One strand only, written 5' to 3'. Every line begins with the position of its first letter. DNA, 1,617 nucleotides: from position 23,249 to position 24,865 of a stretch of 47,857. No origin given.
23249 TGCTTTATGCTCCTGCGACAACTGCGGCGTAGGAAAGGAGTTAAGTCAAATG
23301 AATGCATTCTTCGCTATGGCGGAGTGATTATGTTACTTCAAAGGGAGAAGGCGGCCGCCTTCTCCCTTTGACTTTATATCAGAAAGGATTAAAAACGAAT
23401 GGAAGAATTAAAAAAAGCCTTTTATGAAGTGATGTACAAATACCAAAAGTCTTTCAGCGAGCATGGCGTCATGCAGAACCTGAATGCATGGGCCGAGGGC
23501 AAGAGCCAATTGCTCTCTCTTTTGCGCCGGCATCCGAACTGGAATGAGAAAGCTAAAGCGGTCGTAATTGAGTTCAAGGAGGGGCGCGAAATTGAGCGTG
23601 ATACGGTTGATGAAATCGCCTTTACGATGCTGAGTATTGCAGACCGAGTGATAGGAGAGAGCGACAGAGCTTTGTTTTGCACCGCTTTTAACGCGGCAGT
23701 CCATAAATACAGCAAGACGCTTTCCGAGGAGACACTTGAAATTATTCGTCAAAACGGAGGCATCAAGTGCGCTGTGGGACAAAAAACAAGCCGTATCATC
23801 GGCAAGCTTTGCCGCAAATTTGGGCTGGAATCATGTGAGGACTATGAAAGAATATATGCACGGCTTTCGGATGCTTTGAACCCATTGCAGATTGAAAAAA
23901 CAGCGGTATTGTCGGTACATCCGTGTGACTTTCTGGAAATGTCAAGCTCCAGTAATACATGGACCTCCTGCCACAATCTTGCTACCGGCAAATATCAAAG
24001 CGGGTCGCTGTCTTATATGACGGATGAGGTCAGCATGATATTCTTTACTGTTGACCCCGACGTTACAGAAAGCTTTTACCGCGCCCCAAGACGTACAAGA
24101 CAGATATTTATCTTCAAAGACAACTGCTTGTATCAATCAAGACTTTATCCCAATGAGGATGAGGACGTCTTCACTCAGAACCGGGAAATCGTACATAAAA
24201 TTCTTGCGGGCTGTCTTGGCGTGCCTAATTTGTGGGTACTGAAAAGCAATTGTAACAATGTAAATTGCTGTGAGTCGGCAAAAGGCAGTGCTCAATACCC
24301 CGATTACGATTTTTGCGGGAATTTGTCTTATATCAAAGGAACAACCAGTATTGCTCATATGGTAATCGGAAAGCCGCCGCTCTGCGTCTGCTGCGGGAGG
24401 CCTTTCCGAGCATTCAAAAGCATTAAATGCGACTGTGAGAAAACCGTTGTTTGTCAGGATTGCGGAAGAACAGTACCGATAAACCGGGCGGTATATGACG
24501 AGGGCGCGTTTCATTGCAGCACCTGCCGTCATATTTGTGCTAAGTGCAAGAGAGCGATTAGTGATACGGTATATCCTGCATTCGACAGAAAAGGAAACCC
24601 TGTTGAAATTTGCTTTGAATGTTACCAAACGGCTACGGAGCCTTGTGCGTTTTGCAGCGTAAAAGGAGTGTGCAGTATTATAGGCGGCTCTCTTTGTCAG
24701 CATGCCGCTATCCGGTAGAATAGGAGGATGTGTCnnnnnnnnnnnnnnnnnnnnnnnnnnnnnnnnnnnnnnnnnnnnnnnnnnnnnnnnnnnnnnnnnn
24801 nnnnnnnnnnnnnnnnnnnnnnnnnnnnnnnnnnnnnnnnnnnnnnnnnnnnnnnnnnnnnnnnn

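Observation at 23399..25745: Coupled pair: unassigned multi-zinc-ribbon protein + clan-MH metallopeptidase, a candidate undescribed two-gene system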

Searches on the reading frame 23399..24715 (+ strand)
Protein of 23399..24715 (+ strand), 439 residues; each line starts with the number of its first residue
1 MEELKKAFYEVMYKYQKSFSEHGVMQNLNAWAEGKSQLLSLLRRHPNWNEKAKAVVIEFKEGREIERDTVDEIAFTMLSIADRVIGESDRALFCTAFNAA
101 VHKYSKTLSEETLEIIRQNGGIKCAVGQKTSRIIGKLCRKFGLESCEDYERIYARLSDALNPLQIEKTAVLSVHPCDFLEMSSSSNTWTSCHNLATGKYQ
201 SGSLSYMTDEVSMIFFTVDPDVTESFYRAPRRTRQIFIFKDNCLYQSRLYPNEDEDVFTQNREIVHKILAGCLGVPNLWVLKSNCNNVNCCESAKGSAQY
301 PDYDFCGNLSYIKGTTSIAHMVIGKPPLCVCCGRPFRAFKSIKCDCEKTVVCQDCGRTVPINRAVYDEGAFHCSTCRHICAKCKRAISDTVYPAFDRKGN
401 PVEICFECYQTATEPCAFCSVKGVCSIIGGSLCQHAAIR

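Call 3: search_protein_families(library=pfam, proteins=[window:23399-24715:+], max_evalue=1)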
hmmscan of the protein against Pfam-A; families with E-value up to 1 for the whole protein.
window:23399-24715:+ (439 aa): 3 families
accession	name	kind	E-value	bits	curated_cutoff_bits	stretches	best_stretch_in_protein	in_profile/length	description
PF08973.16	TM1506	-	0.0019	18.3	27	1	77-136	45-101/130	Domain of unknown function (DUF1893)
PF01258.23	zf-dskA_traR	-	0.0036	17.7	24.9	1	352-377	6-31/36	Prokaryotic dksA/traR C4-type zinc finger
PF18439.7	zf_UBZ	-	0.21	11.8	25.6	1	349-362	2-15/32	Ubiquitin-Binding Zinc Finger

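Call 4: search_protein_families(library=ncbifam, proteins=[window:23399-24715:+], max_evalue=1)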
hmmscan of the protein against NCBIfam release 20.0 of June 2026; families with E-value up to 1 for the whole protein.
window:23399-24715:+ (439 aa): 0 families

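Call 6: find_homologous_proteins(query=window:23399-24715:+)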
Query window:23399-24715:+ (439 aa): 453 proteins with E <= 0.001 among 2471 candidates; the best 120 are listed.
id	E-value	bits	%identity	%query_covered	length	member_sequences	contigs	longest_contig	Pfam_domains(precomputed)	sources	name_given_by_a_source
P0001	0.0e+0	1025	100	100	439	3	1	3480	-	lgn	-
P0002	1.2e-217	741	72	100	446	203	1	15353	-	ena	-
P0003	8.1e-203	692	66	100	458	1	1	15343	-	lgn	-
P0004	5.6e-202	689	66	100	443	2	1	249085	-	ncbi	-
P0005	1.3e-201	688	66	100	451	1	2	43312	-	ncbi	-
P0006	2.3e-200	684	66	100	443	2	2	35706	-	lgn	-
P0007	4.8e-200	683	66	100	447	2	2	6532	-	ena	-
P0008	3.9e-198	677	66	100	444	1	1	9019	-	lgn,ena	-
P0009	1.6e-197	675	65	100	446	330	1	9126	-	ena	-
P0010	3.0e-197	674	66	100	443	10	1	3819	-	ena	-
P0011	7.1e-197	673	64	100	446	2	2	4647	-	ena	-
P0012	9.1e-197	672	66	100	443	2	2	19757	-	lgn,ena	-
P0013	4.3e-196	670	66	100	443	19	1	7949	-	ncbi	-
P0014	7.6e-196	669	64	100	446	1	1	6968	-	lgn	-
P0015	2.8e-195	667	64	100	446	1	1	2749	-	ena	-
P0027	1.9e-193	661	64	100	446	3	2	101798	-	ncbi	-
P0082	1.5e-164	566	55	100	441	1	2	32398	-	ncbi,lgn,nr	ncbi:MAG: hypothetical protein PHY23_05325 [Oscillospiraceae bacterium]|nr:hypothetical protein [Osc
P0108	2.3e-147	509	52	100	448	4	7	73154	-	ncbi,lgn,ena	-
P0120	4.1e-143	495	50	100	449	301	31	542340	-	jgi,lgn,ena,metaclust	metaclust:\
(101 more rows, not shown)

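Call 10: find_encoding_contigs(protein=P0120, flank=10000, max_places=6)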
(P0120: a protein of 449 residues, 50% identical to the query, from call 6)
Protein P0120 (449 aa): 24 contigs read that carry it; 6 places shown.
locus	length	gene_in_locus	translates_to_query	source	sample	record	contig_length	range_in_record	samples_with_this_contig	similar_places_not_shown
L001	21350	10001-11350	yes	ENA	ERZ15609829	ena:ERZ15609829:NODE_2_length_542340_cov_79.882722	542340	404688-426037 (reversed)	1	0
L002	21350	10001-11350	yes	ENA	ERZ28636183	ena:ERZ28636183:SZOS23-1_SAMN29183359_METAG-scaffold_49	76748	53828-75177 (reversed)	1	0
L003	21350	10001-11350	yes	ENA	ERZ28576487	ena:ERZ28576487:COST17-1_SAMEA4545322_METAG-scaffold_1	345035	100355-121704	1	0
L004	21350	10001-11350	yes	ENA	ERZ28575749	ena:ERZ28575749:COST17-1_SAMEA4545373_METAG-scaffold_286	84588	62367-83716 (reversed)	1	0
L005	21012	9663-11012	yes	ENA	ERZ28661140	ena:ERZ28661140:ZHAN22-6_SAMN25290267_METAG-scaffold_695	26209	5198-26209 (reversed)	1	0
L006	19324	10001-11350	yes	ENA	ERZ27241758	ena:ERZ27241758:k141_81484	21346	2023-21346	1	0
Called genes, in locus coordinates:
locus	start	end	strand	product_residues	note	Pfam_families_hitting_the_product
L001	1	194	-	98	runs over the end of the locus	PF09035:Tn916-Xis (weak), PF12728:HTH_17 (faint)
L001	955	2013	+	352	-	PF09588:YqaJ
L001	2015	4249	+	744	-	PF23139:OB_YrrC (weak), PF14490:HHH_RecD2, PF13086:AAA_11 (weak), PF13245:AAA_19, PF13604:AAA_30, PF18335:SH3_13, PF01443:Viral_helicase1 (weak), PF13538:UvrD_C_2, +2 more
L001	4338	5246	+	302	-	-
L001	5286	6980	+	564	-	PF01807:Zn_ribbon_DnaG (faint), PF14191:YodL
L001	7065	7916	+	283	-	-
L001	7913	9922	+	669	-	PF14284:PcfJ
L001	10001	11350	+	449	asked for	-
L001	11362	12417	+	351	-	PF04389:Peptidase_M28 (faint)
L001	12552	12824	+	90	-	PF00216:Bac_DNA_binding, PF18291:HU-HIG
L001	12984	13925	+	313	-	PF00929:RNase_T (weak)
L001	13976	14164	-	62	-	PF12645:HTH_16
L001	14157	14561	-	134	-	PF08281:Sigma70_r4_2, PF04545:Sigma70_r4 (weak)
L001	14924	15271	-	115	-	PF12844:HTH_19, PF13560:HTH_31, PF01381:HTH_3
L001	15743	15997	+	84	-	-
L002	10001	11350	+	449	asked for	-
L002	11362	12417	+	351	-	PF04389:Peptidase_M28 (faint)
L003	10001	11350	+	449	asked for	-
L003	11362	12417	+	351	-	PF04389:Peptidase_M28 (faint)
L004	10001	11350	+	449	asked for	-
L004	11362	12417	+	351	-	PF04389:Peptidase_M28 (faint)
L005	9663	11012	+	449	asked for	-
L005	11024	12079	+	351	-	PF04389:Peptidase_M28 (faint)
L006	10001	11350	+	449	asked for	-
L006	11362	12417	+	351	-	PF04389:Peptidase_M28 (faint)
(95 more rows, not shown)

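Call 20: predict_structure(alignment_id=A1)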
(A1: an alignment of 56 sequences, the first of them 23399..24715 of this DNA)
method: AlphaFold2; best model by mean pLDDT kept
length: 439 residues; sequences in the alignment: 56
mean_pLDDT: 87.1   pTM: 0.72
mean pLDDT of the five models: 87.1, 86.4, 84.0, 82.0, 81.8
residues with pLDDT >= 90: 260; 70-90: 128; 50-70: 42; < 50: 9
segments of 3 or more residues with pLDDT < 50: 434-439
pLDDT, mean of each block of 10 residues (from residue 1): 96 96 99 98 98 92 76 93 91 96 91 97 93 96 91 89 79 96 74 89 96 92 89 90 92 82 96 95 67 91 77 92 96 95 96 94 91 84 75 74 80 56 58 45
secondary structure, 60 per line:
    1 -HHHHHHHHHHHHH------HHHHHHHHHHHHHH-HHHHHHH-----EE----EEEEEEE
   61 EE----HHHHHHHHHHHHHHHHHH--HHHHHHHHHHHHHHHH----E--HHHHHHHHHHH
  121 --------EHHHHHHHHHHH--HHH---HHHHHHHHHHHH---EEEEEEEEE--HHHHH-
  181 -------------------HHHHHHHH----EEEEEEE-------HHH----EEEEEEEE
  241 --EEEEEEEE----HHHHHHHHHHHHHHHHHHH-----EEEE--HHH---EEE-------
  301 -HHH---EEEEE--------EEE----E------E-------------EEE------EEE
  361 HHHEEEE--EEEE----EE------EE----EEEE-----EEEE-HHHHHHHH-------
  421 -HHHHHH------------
elements in order: H2-14 H21-34 H36-42 E54-62 H67-84 H87-102 H110-120 H130-140 H149-160 E164-172 H175-179 H200-207 E212-218 E233-240 E243-250 H255-273 E279-282 E291-293 E308-312 E321-323 E349-351 E358-360 E364-367 E370-373 E392-395 E401-404 H406-413 H422-427

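Call 23: fold_search(model_id=the predicted structure, library=pdb)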
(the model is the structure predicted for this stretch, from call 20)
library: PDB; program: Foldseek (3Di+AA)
matches with E <= 10: 157; with E <= 0.001: 0
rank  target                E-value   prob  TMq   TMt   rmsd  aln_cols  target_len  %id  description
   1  5of9_B                1.3e-01  0.35  0.11  0.10  16.8       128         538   14  Crystal structure of human MORC2 (residues 1-603) (released 2018-02-14)
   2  5ofa_A                2.5e-01  0.35  0.11  0.10  16.5       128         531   12  Crystal structure of human MORC2 (residues 1-603) with spinal muscular atrophy mutation T424R (released 2018-02-14)
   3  9y6s_4L               2.6e-01  0.66  0.08  0.24  14.0        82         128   17  96-nm repeat of the Leishmania tarentolae doublet microtubule (released 2025-12-17)
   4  5ofa_B                2.9e-01  0.25  0.11  0.10  15.8       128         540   14  Crystal structure of human MORC2 (residues 1-603) with spinal muscular atrophy mutation T424R (released 2018-02-14)
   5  5ofb_A                4.3e-01  0.28  0.11  0.09  16.7       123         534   11  Crystal structure of human MORC2 (residues 1-603) with spinal muscular atrophy mutation S87L (released 2018-02-14)
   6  5ofb_B                5.3e-01  0.25  0.11  0.09  16.2       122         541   11  Crystal structure of human MORC2 (residues 1-603) with spinal muscular atrophy mutation S87L (released 2018-02-14)
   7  1ctl_MODEL_1_A        5.9e-01  0.35  0.09  0.33   9.7        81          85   26  STRUCTURE OF THE CARBOXY-TERMINAL LIM DOMAIN FROM THE CYSTEINE RICH PROTEIN CRP (released 1995-06-03)
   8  6yxq_A                9.6e-01  0.08  0.10  0.19  23.9       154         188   13  Crystal structure of a DNA repair complex ASCC3-ASCC2 (released 2020-09-30)
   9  8wth                  9.6e-01  0.06  0.08  0.15  21.0       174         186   14  Crystal structure of Cas3-HD (released 2024-07-24)
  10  7rcw                  1.1e+00  0.07  0.11  0.06  15.6       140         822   12  Crystal structure of C. difficile penicillin-binding protein 2 in complex with ampicillin (released 2022-03-23)
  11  2xjy_A                1.2e+00  0.33  0.07  0.22  10.1        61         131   11  Crystal structure of the LMO2:LDB1-LID complex, P21 crystal form (released 2010-07-21)
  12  2d8y_MODEL_1_A        1.3e+00  0.25  0.08  0.30  10.0        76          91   16  Solution structure of the LIM domain of Epithelial protein lost in neoplasm (released 2006-06-08)
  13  1b8t_MODEL_1_A        1.5e+00  0.35  0.08  0.16   9.4        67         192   24  SOLUTION STRUCTURE OF THE CHICKEN CRP1 (released 1999-05-06)
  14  9f5b                  1.6e+00  0.30  0.08  0.19  10.2        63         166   17  Identification of zinc ions in LMO4. (released 2024-10-02)
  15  5of9_A                1.9e+00  0.12  0.11  0.09  15.0       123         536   10  Crystal structure of human MORC2 (residues 1-603) (released 2018-02-14)
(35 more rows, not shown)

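Call 24: search_protein_families(library=phrogs, proteins=[window:23399-24715:+], max_evalue=0.01)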
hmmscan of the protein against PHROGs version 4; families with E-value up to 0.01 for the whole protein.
window:23399-24715:+ (439 aa): 2 families
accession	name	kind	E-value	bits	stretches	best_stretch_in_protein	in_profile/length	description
phrog_18912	-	unknown function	1.4e-09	38.7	1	89-274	100-282/409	-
phrog_29713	-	unknown function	2.4e-06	27.3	1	168-409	188-422/623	-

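Call 25: find_related_loci(query=A1, collection=genome_contigs, flank=10000)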
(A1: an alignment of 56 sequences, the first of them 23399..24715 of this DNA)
Query A1 (439 aa) in genome_contigs; peptide patterns used: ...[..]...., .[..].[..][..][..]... (x = any residue, [..] = any of these).
61 stretches matched a pattern; 49 encode a relative of the query (tblastn E <= 1e-3); 47 distinct loci.
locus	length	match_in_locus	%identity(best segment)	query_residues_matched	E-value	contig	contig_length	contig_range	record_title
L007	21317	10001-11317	72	1-439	0e+0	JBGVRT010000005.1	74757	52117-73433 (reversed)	MAG: Eubacteriales bacterium isolate fecal_MAG_134 fecal_MAG_134_contig_0005, whole genome shotgun sequence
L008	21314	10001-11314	66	1-438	0e+0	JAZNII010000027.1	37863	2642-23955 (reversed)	MAG: Eubacteriales bacterium isolate T1900044687_TS20190153.MAGScoT_cleanbin_000012 SGB_1727_k141_159033, whole genome s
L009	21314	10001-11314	66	1-438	0e+0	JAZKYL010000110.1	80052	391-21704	MAG: Eubacteriales bacterium isolate T1900045102_TC20190096.MAGScoT_cleanbin_000011 SGB_4764_k141_2056437, whole genome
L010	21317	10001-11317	62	1-439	0e+0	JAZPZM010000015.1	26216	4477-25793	MAG: Eubacteriales bacterium isolate T1900044645_TS20190111.MAGScoT_cleanbin_000017 SGB_1340_k141_439209, whole genome s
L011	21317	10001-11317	59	1-438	9e-175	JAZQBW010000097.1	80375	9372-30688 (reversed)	MAG: Faecalimonas sp. isolate T1900044639_TS20190105.MAGScoT_cleanbin_000057 SGB_1228_k141_550130, whole genome shotgun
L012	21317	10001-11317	58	1-438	9e-174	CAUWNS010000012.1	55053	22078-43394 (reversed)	MAG: uncultured Clostridia bacterium isolate ERS329816__bin145 genome assembly, contig: ERS329816_NODE_591_length_55053_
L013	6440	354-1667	55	1-438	1e-170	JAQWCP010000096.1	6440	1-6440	MAG: Oscillospiraceae bacterium isolate STF2_30 NODE_41678_length_6440_cov_3.484080_Sandtown_F2, whole genome shotgun se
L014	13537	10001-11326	52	1-438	1e-149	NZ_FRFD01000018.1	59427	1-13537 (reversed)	Anaerocolumna xylanovorans DSM 12503, whole genome shotgun sequence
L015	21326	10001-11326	49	1-438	4e-148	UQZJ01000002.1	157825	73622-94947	uncultured Clostridiales bacterium isolate UMGS785 genome assembly, contig: NODE_29_length_157825_cov_8.012208, whole ge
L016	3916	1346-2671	50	1-438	8e-153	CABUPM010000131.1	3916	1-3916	MAG TPA_asm: uncultured Clostridiales bacterium isolate MGYG-HGUT-04224 genome assembly, contig: GUT_GENOME260024_131, w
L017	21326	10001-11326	50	1-438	1e-147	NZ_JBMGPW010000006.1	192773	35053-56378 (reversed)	Vescimonas sanitatis strain MH37-1 scaffold6_size192773, whole genome shotgun sequence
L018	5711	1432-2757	50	1-438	6e-148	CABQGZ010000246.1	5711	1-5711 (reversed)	MAG TPA_asm: uncultured Lachnospiraceae bacterium isolate MGYG-HGUT-00574 genome assembly, contig: GUT_GENOME017737_246,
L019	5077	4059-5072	59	1-336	2e-136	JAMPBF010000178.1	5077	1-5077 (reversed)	MAG: Bacillota bacterium isolate NALB_7821a_28 Scaffold_#178__SCF_178___5077_bp, whole genome shotgun sequence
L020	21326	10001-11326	47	1-438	5e-134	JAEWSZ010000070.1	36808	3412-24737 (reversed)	MAG: Bacillota bacterium isolate OH_SDB_126 k127_65068, whole genome shotgun sequence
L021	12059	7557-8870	65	1-438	0e+0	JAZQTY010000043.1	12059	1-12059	MAG: Eubacteriales bacterium isolate T1900045184_TC20190180.MAGScoT_cleanbin_000037 SGB_5258_k141_1422404, whole genome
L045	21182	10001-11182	36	34-419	9e-80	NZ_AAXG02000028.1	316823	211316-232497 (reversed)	Pseudoflavonifractor capillosus ATCC 29799 B_capillosus-2.0.1_Cont255, whole genome shotgun sequence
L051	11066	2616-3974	31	1-395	1e-53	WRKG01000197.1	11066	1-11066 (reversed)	MAG: Bacillota bacterium isolate Th196P1bin11 JGI24700J35501_10930024, whole genome shotgun sequence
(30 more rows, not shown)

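Call 32: fold_search(model_id=the predicted structure, library=viral)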
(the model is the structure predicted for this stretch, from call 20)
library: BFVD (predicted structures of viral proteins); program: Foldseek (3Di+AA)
matches with E <= 10: 331; with E <= 0.001: 7
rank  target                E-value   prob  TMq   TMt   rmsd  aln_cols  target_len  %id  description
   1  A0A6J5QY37            4.6e-12  1.00  0.43  0.54  11.1       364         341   18  Uncharacterized protein [uncultured Caudovirales phage]
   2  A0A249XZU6            4.2e-11  1.00  0.45  0.58  10.2       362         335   14  (no name in the UniProt tables at hand)
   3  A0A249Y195            2.5e-10  1.00  0.39  0.28  14.5       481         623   17  (no name in the UniProt tables at hand)
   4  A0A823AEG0            4.3e-08  1.00  0.34  0.35  10.1       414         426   10  (no name in the UniProt tables at hand)
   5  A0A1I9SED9            1.2e-04  0.96  0.20  0.15  23.7       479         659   10  Uncharacterized protein [Klebsiella phage vB_KpnP_KpV48]
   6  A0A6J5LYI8            3.6e-04  0.89  0.19  0.18  27.1       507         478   11  Uncharacterized protein [uncultured Caudovirales phage]
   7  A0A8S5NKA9            4.3e-04  0.96  0.20  0.26  24.4       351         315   14  Uncharacterized protein [Siphoviridae sp. ctK0l2]
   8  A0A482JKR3            2.4e-03  0.80  0.17  0.14  21.0       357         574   11  Uncharacterized protein [Shigella phage Buco]
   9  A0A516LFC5            6.6e-03  0.72  0.20  0.15  21.4       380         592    9  (no name in the UniProt tables at hand)
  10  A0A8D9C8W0            9.6e-03  0.69  0.22  0.20  14.6       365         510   11  Uncharacterized protein [uncultured marine phage]
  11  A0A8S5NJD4            3.3e-02  0.33  0.15  0.14  14.9       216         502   14  Uncharacterized protein [Siphoviridae sp. ctK0l2]
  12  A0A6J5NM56            4.4e-02  0.16  0.10  0.07  16.4       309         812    9  Uncharacterized protein [uncultured Caudovirales phage]
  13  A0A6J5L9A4            7.1e-02  0.63  0.10  0.22  10.2       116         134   22  Uncharacterized protein [uncultured Caudovirales phage]
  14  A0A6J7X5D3            1.1e-01  0.91  0.11  0.11   5.4        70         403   23  Amidoligase enzyme [uncultured Caudovirales phage]
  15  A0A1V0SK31            1.8e-01  0.47  0.11  0.15   9.2       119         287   16  Uncharacterized protein [Klosneuvirus KNV1]
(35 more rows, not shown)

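Call 34: search_dna_similar(query=window:23399-24715:+, collection=phages, mode=protein, max_evalue=0.001, max_rows=30)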
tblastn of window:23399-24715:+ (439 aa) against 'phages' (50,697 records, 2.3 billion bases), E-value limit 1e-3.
Records with a match: 8; places in all: 8; records where one place covers at least 80% of the query: 1.
Best place of each record, by identity: <60% 8.
By first word of the organism name: Enterococcus 7; Bacteriophage 1.
By host as written in the record: Enterococcus faecium 4; Enterococcus faecalis 2; - 1; Enterococcus faecium 374iF1 (22) 1.
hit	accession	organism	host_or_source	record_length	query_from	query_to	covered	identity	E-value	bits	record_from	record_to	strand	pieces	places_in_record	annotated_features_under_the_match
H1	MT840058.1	Bacteriophage sp.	human fecal samples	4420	1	431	98%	46.3%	3e-115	373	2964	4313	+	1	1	record has no annotation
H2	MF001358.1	Enterococcus phage EF1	Enterococcus faecalis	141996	108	408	69%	22.4%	5e-5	52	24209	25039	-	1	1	hypothetical protein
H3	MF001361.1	Enterococcus phage EF5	Enterococcus faecalis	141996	108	408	69%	22.4%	5e-5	52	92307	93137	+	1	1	hypothetical protein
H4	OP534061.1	Enterococcus phage H1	Enterococcus faecium 374iF1 (22)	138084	108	251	33%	27.6%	7e-5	51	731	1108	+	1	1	hypothetical protein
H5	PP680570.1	Enterococcus phage VRE9_4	Enterococcus faecium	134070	121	251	30%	29.5%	8e-5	51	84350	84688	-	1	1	hypothetical protein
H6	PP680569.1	Enterococcus phage VRE9_3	Enterococcus faecium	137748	108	238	30%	28.0%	1e-4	51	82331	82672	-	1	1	hypothetical protein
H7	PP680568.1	Enterococcus phage VRE9_2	Enterococcus faecium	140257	167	251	19%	33.7%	3e-4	49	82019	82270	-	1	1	hypothetical protein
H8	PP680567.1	Enterococcus phage VRE9_1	Enterococcus faecium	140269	167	251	19%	33.7%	3e-4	49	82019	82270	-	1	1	hypothetical protein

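Call 35: search_dna_similar(query=window:23399-24715:+, collection=plasmids, mode=protein, max_evalue=0.001, max_rows=30)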
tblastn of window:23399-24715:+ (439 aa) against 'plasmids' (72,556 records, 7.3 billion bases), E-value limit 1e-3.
Records with a match: 1; places in all: 1; records where one place covers at least 80% of the query: 1.
Best place of each record, by identity: <60% 1.
By first word of the organism name: Vescimonas 1.
By predicted mobility (MOB-suite, as given by PLSDB): non-mobilizable 1.
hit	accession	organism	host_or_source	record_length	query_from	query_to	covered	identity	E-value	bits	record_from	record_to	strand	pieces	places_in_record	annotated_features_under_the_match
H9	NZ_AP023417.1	Vescimonas fastidiosa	Homo sapiens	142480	1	438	100%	49.8%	2e-144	462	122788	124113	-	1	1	hypothetical protein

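Call 36: get_annotated_region(hit=H2, flank=5000)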
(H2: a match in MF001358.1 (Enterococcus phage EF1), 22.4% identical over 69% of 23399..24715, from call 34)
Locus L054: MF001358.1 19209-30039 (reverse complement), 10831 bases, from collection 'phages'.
description: Enterococcus phage EF1, partial genome.
organism: Enterococcus phage EF1 (NCBI taxid 2025813)
taxonomy: Viruses; Duplodnaviria; Heunggongvirae; Uroviricota; Caudoviricetes
host: Enterococcus faecalis; source: -; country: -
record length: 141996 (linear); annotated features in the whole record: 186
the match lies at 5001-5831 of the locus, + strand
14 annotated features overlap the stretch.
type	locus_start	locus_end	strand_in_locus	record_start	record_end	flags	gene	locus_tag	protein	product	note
CDS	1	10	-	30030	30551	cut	-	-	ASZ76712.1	ribonucleotide reductase of class III (anaerobic), activating protein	-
CDS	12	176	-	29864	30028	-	-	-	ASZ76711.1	hypothetical protein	-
CDS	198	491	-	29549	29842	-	-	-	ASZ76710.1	hypothetical protein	-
CDS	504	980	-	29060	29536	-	-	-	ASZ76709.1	anaerobic NTP reductase large subunit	-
CDS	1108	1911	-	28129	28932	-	-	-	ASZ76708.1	HNH homing endonuclease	HNH homing endonuclease # Phage intron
CDS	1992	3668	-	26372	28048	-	-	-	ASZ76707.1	ribonucleotide reductase of class III (anaerobic), large subunit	-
CDS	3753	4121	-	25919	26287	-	-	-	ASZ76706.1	hypothetical protein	-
CDS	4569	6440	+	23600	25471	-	-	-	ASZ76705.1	hypothetical protein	-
CDS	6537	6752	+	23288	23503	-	-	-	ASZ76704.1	hypothetical protein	-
CDS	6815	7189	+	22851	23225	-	-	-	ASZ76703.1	tail fiber protein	-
CDS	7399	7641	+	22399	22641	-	-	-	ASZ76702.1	hypothetical protein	-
CDS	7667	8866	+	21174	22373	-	-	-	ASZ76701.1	hypothetical protein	-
CDS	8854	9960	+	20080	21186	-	-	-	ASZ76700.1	hypothetical protein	-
CDS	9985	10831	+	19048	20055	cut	-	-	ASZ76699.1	hypothetical protein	-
